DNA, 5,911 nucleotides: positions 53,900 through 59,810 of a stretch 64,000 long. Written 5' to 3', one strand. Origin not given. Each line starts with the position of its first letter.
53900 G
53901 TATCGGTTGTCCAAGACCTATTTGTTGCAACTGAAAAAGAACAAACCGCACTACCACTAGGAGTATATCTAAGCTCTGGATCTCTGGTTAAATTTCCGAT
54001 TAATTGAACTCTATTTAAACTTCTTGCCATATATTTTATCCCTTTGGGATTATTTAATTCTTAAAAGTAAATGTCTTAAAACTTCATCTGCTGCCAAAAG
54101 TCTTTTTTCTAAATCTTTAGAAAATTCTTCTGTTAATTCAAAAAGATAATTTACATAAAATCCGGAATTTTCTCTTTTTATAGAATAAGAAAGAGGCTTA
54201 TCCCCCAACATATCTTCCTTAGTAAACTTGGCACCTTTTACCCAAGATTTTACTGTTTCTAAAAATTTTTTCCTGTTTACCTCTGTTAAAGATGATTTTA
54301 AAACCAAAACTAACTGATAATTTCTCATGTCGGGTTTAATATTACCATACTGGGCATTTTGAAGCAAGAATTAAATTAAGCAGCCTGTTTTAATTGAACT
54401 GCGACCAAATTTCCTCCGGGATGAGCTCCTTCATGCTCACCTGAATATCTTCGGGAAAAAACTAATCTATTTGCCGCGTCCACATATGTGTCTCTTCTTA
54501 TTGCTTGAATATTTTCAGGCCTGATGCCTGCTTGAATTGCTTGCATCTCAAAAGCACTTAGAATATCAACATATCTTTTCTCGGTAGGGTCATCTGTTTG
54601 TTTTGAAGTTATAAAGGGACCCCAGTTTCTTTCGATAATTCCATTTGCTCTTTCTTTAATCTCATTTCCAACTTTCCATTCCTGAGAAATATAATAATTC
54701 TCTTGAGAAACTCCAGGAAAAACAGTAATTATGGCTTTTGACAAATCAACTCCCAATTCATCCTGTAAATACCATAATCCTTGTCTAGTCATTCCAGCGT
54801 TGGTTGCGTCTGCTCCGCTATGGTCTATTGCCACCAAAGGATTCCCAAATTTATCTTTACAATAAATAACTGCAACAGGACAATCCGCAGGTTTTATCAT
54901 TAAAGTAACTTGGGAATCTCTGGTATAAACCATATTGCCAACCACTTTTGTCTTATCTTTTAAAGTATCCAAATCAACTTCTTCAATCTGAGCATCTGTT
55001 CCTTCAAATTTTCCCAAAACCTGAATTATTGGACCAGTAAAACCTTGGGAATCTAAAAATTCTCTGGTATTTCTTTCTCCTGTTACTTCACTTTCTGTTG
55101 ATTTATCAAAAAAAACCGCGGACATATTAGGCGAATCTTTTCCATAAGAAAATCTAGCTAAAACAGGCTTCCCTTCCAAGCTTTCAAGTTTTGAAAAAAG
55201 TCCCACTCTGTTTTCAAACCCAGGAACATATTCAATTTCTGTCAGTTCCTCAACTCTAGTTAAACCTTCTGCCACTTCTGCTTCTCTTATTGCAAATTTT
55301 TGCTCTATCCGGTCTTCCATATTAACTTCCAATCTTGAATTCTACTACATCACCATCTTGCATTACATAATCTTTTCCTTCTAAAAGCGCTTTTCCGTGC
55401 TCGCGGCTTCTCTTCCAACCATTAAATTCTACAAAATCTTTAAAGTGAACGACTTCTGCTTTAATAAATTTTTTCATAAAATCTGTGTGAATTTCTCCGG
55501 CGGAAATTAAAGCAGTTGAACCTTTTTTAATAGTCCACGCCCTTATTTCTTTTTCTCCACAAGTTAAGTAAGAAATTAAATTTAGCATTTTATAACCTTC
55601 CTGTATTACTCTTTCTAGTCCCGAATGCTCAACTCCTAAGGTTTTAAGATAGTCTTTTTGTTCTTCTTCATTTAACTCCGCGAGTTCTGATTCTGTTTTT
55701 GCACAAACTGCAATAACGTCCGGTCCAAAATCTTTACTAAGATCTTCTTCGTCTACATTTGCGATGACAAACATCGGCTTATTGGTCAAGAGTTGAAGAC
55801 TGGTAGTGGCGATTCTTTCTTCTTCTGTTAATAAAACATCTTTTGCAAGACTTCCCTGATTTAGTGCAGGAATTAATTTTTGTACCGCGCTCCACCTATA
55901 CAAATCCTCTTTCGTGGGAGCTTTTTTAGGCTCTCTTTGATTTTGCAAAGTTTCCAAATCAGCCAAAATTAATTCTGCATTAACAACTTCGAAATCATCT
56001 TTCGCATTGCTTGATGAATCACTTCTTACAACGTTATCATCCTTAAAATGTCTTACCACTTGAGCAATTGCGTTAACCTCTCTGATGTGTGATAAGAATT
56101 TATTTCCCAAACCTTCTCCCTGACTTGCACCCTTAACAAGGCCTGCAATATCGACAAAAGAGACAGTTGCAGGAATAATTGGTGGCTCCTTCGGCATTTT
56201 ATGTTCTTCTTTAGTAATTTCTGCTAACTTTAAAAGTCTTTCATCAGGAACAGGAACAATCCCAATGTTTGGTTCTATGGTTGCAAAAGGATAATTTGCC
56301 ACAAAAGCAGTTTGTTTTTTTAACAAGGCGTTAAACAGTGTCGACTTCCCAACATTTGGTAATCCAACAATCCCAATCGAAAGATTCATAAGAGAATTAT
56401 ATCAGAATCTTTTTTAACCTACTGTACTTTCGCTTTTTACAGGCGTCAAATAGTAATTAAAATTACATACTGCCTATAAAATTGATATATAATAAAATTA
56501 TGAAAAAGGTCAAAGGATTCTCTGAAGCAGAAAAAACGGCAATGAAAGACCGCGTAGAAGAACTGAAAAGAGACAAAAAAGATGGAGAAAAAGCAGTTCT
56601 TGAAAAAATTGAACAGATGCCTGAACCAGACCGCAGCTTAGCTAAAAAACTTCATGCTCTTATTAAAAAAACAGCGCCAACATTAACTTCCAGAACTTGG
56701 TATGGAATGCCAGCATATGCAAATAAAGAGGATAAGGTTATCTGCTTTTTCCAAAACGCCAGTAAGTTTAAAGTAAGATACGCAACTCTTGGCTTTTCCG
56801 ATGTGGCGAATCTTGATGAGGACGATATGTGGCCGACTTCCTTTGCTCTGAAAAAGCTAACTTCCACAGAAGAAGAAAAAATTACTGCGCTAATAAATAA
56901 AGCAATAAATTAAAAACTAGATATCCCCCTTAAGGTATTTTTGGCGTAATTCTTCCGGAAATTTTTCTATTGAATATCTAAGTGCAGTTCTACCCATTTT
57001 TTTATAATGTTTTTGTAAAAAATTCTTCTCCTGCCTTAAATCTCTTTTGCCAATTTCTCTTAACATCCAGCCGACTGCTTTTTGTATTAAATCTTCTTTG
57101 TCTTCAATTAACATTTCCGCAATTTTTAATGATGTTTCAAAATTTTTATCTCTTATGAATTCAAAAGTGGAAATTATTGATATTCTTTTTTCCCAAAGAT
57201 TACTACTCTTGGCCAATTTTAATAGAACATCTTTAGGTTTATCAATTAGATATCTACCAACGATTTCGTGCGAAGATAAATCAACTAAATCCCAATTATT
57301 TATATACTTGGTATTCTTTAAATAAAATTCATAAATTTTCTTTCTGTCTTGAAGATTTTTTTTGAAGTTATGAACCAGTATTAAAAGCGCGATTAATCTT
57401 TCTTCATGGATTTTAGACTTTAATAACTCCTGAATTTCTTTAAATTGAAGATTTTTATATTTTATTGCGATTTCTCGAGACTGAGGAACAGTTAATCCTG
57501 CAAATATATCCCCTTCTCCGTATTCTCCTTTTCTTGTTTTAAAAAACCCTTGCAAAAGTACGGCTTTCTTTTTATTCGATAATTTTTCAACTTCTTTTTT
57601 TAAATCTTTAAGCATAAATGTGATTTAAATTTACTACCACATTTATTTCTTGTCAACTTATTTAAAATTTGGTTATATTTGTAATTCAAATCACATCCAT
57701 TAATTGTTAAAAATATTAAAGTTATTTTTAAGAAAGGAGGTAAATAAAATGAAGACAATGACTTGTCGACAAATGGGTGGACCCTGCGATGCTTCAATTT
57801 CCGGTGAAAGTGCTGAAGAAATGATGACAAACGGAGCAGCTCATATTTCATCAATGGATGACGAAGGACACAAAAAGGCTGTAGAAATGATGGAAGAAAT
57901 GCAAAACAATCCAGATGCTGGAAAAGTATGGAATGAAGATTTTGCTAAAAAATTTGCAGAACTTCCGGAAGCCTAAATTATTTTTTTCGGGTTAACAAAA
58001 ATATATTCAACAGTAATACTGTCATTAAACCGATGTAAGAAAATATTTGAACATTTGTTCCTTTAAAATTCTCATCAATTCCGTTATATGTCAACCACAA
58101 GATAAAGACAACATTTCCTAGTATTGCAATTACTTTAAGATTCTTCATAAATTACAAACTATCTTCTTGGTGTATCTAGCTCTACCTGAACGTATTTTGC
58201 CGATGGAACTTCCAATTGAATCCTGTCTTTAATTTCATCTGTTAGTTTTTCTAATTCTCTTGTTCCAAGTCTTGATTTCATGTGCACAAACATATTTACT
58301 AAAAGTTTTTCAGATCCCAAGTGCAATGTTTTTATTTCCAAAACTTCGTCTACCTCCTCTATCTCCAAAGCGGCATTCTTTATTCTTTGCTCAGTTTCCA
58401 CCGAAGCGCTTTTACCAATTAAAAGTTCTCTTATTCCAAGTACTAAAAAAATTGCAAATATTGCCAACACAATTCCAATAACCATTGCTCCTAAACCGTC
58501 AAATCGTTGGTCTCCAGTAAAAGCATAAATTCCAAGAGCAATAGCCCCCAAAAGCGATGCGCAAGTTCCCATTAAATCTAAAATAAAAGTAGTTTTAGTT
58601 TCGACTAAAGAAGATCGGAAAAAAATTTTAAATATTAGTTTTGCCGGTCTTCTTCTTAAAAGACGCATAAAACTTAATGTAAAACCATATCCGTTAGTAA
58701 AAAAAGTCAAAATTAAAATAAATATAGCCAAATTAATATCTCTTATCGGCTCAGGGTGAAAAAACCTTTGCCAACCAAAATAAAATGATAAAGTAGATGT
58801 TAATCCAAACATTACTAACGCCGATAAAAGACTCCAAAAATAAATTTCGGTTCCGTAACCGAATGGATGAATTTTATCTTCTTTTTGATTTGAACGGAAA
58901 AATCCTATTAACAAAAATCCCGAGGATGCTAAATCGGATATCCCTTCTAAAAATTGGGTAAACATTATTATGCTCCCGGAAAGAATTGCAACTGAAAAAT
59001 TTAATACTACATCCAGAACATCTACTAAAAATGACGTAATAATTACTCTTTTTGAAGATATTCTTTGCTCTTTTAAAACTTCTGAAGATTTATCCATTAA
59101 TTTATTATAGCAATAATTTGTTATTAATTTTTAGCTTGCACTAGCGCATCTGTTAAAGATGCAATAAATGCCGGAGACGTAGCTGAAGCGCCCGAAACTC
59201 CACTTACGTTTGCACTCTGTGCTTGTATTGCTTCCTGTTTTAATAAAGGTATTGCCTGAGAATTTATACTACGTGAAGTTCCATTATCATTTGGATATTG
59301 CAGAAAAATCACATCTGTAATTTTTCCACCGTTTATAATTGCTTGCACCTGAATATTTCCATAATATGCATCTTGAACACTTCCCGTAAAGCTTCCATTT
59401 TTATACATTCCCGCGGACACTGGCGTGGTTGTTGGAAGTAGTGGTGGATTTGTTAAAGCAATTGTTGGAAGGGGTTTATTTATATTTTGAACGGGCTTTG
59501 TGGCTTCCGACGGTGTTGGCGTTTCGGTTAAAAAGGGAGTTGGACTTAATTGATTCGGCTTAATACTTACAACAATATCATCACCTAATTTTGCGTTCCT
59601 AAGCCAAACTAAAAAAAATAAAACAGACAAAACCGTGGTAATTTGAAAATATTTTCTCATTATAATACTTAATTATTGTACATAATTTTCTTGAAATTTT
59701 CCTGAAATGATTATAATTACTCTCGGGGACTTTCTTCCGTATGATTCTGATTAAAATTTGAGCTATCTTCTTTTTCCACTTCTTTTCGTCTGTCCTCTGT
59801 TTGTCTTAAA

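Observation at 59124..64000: Compact flavin-based transmembrane electron-transfer module (ApbE, RnfD-like::FNR fusion, extracytoplasmic FMN-binding protein) next to an ECF sigma/anti-sigma pair and a CDF metal exporter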

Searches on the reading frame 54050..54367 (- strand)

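Call 59: search_protein_families(library=pfam, proteins=[window:54050-54367:-], max_evalue=0.00001)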
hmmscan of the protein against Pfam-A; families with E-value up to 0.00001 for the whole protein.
window:54050-54367:- (105 aa): 1 family
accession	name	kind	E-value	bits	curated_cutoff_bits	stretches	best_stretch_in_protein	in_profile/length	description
PF01250.22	Ribosomal_S6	-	1.6e-15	57.5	27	1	16-103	1-90/90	Ribosomal protein S6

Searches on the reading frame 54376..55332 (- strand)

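Call 59: search_protein_families(library=pfam, proteins=[window:54376-55332:-], max_evalue=0.00001)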
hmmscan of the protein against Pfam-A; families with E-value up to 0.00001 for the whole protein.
window:54376-55332:- (318 aa): 1 family
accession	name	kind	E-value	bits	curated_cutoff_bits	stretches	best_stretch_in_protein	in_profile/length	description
PF02578.20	Cu-oxidase_4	-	1.7e-14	54.3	22.9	1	87-303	30-232/238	Multi-copper polyphenol oxidoreductase laccase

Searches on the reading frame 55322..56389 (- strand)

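Call 59: search_protein_families(library=pfam, proteins=[window:55322-56389:-], max_evalue=0.00001)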
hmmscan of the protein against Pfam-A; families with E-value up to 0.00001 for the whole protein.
window:55322-56389:- (355 aa): 3 families
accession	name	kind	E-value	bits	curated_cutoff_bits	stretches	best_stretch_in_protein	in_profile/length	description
PF06071.19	YchF-GTPase_C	-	1.6e-33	115.1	27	1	271-353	1-83/84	Protein of unknown function (DUF933)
PF01926.29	MMR_HSR1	-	3.9e-21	75.7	21.9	1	5-116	2-86/113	50S ribosome-binding GTPase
PF02421.24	FeoB_N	-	4e-10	39.9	27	1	5-46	3-43/156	Ferrous iron transport protein B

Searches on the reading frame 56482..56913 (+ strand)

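Call 59: search_protein_families(library=pfam, proteins=[window:56482-56913:+], max_evalue=0.00001)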
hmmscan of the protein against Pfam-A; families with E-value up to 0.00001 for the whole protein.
window:56482-56913:+ (143 aa): 1 family
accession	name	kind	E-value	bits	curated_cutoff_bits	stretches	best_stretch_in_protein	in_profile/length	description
PF08818.16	DUF1801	-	9.1e-07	29.6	27.2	1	51-142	2-85/85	Domain of unknown function (DU1801)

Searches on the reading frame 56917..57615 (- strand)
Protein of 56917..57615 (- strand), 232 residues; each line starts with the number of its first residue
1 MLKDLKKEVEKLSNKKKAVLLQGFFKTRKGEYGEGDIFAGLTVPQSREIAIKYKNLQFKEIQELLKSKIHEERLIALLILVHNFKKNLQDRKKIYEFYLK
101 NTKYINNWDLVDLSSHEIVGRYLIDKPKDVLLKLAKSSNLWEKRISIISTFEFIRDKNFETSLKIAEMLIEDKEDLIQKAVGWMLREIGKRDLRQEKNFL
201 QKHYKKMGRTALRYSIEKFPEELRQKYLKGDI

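Call 3: search_protein_families(library=pfam, proteins=[window:56917-57615:-], max_evalue=0.01)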
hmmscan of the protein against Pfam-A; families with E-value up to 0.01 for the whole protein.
window:56917-57615:- (232 aa): 1 family
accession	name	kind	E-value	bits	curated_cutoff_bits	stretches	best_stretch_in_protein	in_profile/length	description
PF08713.17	DNA_alkylation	-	1.7e-61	208.1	21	1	6-219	2-213/213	DNA alkylation repair enzyme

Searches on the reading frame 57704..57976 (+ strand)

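Call 3: search_protein_families(library=pfam, proteins=[window:57704-57976:+], max_evalue=0.01)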
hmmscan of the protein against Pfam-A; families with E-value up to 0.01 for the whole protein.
window:57704-57976:+ (90 aa): 1 family
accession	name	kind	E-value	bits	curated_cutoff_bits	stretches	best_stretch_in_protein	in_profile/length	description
PF06348.16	DUF1059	-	0.00026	21.6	21.1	1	16-50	1-35/56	Protein of unknown function (DUF1059)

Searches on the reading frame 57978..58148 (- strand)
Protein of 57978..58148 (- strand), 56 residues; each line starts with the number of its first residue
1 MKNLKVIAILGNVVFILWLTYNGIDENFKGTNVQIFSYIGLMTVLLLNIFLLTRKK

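Call 3: search_protein_families(library=pfam, proteins=[window:57978-58148:-], max_evalue=0.01)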
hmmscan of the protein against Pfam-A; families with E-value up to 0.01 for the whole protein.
window:57978-58148:- (56 aa): 0 families
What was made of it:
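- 57978..58148 (-): Small 56-aa ORF with two hydrophobic segments, 10 nt downstream of the CDF gene. It is probably the last gene of the sigma operon. No Pfam hit (call 3).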

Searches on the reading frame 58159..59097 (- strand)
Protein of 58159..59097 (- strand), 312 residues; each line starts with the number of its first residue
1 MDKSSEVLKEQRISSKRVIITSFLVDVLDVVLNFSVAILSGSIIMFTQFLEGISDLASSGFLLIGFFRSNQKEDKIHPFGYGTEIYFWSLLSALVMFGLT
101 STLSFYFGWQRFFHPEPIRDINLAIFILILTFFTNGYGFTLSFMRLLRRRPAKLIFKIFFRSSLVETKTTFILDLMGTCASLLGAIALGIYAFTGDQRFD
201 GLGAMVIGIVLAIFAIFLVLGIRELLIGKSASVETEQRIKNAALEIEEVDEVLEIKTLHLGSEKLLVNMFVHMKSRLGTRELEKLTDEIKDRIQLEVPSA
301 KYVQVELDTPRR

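Call 3: search_protein_families(library=pfam, proteins=[window:58159-59097:-], max_evalue=0.01)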
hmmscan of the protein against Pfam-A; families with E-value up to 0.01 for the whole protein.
window:58159-59097:- (312 aa): 2 families
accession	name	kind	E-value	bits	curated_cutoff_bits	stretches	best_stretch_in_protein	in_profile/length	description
PF01545.26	Cation_efflux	-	3.3e-21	76.4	26.6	1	19-216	1-187/198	Cation efflux family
PF16916.11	ZT_dimer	-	7.6e-06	26.3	26.7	1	234-305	4-73/78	Dimerisation domain of Zinc Transporter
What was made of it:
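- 58159..59097 (-): Cation diffusion facilitator (metal efflux), 26 nt downstream of FMN_bind. Pfam Cation_efflux 3.3e-21; ZT_dimer 7.6e-6, 26.3 bits, just below its 26.7-bit cutoff (call 3).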

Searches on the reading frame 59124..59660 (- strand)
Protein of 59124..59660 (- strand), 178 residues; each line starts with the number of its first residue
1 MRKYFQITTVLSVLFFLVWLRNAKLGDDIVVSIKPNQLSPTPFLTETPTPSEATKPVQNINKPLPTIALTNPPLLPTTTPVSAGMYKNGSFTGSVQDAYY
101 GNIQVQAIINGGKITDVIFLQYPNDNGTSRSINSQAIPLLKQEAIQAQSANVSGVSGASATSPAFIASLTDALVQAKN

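Call 3: search_protein_families(library=pfam, proteins=[window:59124-59660:-], max_evalue=0.01)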
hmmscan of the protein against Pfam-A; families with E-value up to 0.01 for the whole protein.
window:59124-59660:- (178 aa): 1 family
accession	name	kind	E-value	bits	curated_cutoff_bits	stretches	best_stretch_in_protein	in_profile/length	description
PF04205.19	FMN_bind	-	3.4e-07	31.2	22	1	99-173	2-76/77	FMN-binding domain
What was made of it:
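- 59124..59660 (-): Membrane-anchored FMN_bind protein. It has an N-terminal signal anchor, a Pro/Thr-rich linker of about 60 aa and an 88-aa FMN-binding domain. The flavinylation motif SGVSGAS is encoded at 59184-59204, with Ser159 as acceptor. Pfam FMN_bind 3.4e-7 (call 3).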

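Call 62: search_solved_structures(query=window:59124-59660:-, max_evalue=1, show_alignments=3)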
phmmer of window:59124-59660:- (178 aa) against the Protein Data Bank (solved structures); distinct sequences matched with E-value up to 1: 2.
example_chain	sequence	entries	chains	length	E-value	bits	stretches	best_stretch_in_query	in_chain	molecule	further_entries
8p2a_A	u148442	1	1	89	1.9e-11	47.3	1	91-175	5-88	FMN-binding domain-containing protein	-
8p2b_A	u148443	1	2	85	0.057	16.5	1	97-176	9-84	Clostridiaceae bacterium FMN4 domain 1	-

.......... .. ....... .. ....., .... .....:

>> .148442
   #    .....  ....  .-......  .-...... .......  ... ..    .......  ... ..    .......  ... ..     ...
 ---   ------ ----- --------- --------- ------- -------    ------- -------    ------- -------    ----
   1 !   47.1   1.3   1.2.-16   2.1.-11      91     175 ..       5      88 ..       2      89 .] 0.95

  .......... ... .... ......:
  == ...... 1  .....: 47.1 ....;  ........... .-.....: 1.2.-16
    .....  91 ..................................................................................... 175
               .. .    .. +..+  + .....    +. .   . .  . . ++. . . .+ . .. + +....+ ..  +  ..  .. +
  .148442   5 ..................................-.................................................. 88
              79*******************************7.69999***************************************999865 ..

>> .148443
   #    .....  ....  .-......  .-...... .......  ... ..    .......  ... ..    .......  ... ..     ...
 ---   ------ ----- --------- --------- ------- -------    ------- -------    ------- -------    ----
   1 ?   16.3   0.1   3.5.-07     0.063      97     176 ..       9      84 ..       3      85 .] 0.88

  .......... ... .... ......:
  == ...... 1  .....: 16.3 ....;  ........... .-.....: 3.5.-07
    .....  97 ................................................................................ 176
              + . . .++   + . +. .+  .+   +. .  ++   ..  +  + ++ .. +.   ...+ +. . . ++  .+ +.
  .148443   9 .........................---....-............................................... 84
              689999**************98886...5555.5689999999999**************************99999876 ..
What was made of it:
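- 59124..59660 (-): It hits the solved FMN-binding domain 8p2a at 1.9e-11, with S159 aligned to the flavinylated Thr (call 62).
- On FMN_bind (NqrC/RnfG-like) ApbE substrate: S159 aligns to the flavinylated Thr (call 62).
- S159 aligns to the flavinylated Thr of 8p2a (call 62).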
